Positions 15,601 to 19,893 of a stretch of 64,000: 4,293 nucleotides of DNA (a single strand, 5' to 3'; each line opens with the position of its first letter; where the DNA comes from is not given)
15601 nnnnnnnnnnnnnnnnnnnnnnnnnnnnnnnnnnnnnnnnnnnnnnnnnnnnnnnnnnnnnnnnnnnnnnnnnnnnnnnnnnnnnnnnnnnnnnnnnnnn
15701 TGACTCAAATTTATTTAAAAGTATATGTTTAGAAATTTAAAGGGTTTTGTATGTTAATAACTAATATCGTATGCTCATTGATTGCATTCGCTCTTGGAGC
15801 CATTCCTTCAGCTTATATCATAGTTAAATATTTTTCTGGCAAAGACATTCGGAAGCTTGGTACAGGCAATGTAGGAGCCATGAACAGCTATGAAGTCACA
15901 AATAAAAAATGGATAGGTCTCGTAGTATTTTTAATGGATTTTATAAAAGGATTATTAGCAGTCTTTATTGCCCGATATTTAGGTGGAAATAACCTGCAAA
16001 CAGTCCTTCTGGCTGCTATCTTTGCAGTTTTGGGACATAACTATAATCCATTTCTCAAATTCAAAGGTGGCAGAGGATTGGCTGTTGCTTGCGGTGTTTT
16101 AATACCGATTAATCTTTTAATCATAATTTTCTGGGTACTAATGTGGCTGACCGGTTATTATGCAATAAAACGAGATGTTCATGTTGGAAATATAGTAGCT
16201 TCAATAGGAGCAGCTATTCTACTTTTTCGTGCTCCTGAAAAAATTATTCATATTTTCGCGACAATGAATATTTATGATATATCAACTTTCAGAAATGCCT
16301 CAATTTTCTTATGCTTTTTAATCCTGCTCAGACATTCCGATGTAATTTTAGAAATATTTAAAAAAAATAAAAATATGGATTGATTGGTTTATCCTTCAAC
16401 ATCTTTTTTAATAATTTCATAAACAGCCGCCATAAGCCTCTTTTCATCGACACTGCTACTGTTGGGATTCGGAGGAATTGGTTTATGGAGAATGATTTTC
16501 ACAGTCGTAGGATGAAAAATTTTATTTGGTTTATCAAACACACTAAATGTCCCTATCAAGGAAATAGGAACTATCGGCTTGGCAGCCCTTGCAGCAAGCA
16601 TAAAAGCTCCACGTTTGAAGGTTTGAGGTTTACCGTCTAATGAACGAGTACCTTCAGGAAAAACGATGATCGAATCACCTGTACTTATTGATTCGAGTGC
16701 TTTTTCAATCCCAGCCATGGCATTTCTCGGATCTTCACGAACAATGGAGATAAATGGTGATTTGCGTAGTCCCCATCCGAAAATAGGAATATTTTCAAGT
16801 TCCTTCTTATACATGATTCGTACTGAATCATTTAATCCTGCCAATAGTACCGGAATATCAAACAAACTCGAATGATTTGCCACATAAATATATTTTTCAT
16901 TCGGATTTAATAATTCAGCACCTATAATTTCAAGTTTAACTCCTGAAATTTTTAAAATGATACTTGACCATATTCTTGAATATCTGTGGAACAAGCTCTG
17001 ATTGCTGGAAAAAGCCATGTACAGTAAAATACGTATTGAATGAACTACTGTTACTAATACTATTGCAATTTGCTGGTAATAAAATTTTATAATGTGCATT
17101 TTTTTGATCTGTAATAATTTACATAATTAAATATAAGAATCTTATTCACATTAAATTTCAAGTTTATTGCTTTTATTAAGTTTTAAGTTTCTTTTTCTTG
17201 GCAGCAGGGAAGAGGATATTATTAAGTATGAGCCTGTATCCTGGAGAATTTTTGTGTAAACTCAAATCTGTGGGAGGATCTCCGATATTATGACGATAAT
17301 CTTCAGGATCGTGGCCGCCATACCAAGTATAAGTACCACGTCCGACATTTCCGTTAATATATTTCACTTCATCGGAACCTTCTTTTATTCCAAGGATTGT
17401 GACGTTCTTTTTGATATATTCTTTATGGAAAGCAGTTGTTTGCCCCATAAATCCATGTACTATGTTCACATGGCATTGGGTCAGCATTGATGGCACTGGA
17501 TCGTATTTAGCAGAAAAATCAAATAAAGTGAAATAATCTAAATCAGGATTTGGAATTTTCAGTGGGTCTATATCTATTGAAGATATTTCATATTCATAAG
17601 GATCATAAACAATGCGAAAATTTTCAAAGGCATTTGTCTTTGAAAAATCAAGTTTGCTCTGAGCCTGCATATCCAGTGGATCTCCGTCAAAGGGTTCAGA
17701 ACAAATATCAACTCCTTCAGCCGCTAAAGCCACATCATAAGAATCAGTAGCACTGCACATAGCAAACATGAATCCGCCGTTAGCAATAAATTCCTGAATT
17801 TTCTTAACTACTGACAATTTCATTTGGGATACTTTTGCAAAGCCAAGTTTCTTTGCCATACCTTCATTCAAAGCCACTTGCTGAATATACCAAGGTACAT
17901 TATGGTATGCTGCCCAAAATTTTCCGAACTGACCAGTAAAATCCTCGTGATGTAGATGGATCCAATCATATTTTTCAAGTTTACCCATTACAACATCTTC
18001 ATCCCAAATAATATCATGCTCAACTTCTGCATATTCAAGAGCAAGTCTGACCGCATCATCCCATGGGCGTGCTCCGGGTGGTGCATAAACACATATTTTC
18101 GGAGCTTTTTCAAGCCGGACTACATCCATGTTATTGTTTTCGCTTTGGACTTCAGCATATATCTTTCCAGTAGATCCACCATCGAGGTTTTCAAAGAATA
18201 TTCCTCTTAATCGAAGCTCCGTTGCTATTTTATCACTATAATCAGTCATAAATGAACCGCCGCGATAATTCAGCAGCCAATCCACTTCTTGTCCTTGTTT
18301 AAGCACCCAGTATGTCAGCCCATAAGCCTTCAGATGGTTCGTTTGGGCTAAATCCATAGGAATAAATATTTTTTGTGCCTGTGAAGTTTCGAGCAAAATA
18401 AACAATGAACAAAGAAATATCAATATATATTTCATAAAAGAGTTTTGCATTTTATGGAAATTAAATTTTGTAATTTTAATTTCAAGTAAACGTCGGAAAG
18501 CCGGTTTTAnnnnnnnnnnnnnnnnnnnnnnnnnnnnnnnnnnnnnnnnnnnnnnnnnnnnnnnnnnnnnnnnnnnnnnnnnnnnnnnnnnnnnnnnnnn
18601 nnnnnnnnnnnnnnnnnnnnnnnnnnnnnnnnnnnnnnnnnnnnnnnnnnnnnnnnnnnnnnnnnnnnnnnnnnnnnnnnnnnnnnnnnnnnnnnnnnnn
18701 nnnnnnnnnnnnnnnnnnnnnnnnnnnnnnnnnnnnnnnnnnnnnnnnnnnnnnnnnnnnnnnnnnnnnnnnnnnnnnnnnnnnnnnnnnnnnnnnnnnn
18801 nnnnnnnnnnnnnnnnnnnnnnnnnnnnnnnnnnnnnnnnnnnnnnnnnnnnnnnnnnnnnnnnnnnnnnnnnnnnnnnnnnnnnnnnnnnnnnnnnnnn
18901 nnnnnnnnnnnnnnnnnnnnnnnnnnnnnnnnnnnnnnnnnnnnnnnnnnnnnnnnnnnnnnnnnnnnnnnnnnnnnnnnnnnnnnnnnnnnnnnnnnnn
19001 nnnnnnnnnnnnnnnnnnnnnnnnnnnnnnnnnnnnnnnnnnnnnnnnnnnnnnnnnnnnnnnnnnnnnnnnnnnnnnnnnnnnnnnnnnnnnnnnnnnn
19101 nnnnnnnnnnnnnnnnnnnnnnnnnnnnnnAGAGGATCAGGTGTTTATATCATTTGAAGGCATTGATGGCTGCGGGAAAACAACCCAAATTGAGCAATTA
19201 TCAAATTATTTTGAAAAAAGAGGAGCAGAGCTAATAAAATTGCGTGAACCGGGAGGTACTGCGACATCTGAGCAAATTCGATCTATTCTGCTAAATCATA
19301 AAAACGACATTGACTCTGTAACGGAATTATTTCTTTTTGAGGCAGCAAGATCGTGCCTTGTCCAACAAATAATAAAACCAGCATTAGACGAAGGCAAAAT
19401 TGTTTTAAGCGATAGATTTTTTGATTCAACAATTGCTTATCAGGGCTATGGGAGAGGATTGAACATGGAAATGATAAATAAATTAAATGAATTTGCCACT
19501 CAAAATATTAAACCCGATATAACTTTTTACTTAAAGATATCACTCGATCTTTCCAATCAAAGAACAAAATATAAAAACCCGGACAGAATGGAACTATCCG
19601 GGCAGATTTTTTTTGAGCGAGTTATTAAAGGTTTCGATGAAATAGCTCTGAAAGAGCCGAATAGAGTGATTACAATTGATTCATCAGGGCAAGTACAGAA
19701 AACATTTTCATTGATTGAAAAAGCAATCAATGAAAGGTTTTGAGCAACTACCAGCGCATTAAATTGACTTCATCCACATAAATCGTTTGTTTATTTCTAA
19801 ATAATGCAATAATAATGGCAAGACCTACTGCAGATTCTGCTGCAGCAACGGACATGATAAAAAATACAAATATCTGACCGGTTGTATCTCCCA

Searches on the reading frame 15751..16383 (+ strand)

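Call 45: search_protein_families(library=pfam, proteins=[window:15751-16383:+], max_evalue=0.00001)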
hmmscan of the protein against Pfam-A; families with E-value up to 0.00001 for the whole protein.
window:15751-16383:+ (210 aa): 1 family
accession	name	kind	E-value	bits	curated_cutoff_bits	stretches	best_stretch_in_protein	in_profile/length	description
PF02660.20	G3P_acyltransf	-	4e-36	125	24.1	1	11-199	1-161/164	Glycerol-3-phosphate acyltransferase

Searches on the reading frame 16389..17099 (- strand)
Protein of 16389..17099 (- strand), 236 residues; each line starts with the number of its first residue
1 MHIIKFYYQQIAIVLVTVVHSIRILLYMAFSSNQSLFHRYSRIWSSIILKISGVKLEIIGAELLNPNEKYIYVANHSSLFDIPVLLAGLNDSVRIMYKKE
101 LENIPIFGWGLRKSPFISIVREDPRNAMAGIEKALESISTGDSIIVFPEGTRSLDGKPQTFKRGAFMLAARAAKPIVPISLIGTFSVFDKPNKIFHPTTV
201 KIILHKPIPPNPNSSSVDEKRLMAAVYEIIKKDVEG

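Call 45: search_protein_families(library=pfam, proteins=[window:16389-17099:-], max_evalue=0.00001)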
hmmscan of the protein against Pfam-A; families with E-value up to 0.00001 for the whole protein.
window:16389-17099:- (236 aa): 1 family
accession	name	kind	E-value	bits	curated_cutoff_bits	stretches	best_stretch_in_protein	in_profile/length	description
PF01553.26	Acyltransferase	-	5e-29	101.2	23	1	56-181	2-131/132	Acyltransferase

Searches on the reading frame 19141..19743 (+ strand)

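Call 46: search_protein_families(library=pfam, proteins=[window:19141-19743:+], max_evalue=0.00001)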
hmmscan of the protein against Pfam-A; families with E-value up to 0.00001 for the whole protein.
window:19141-19743:+ (200 aa): 1 family
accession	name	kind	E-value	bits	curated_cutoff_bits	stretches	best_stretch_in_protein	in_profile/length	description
PF02223.23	Thymidylate_kin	-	1.7e-46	158.7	27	1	5-190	1-183/185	Thymidylate kinase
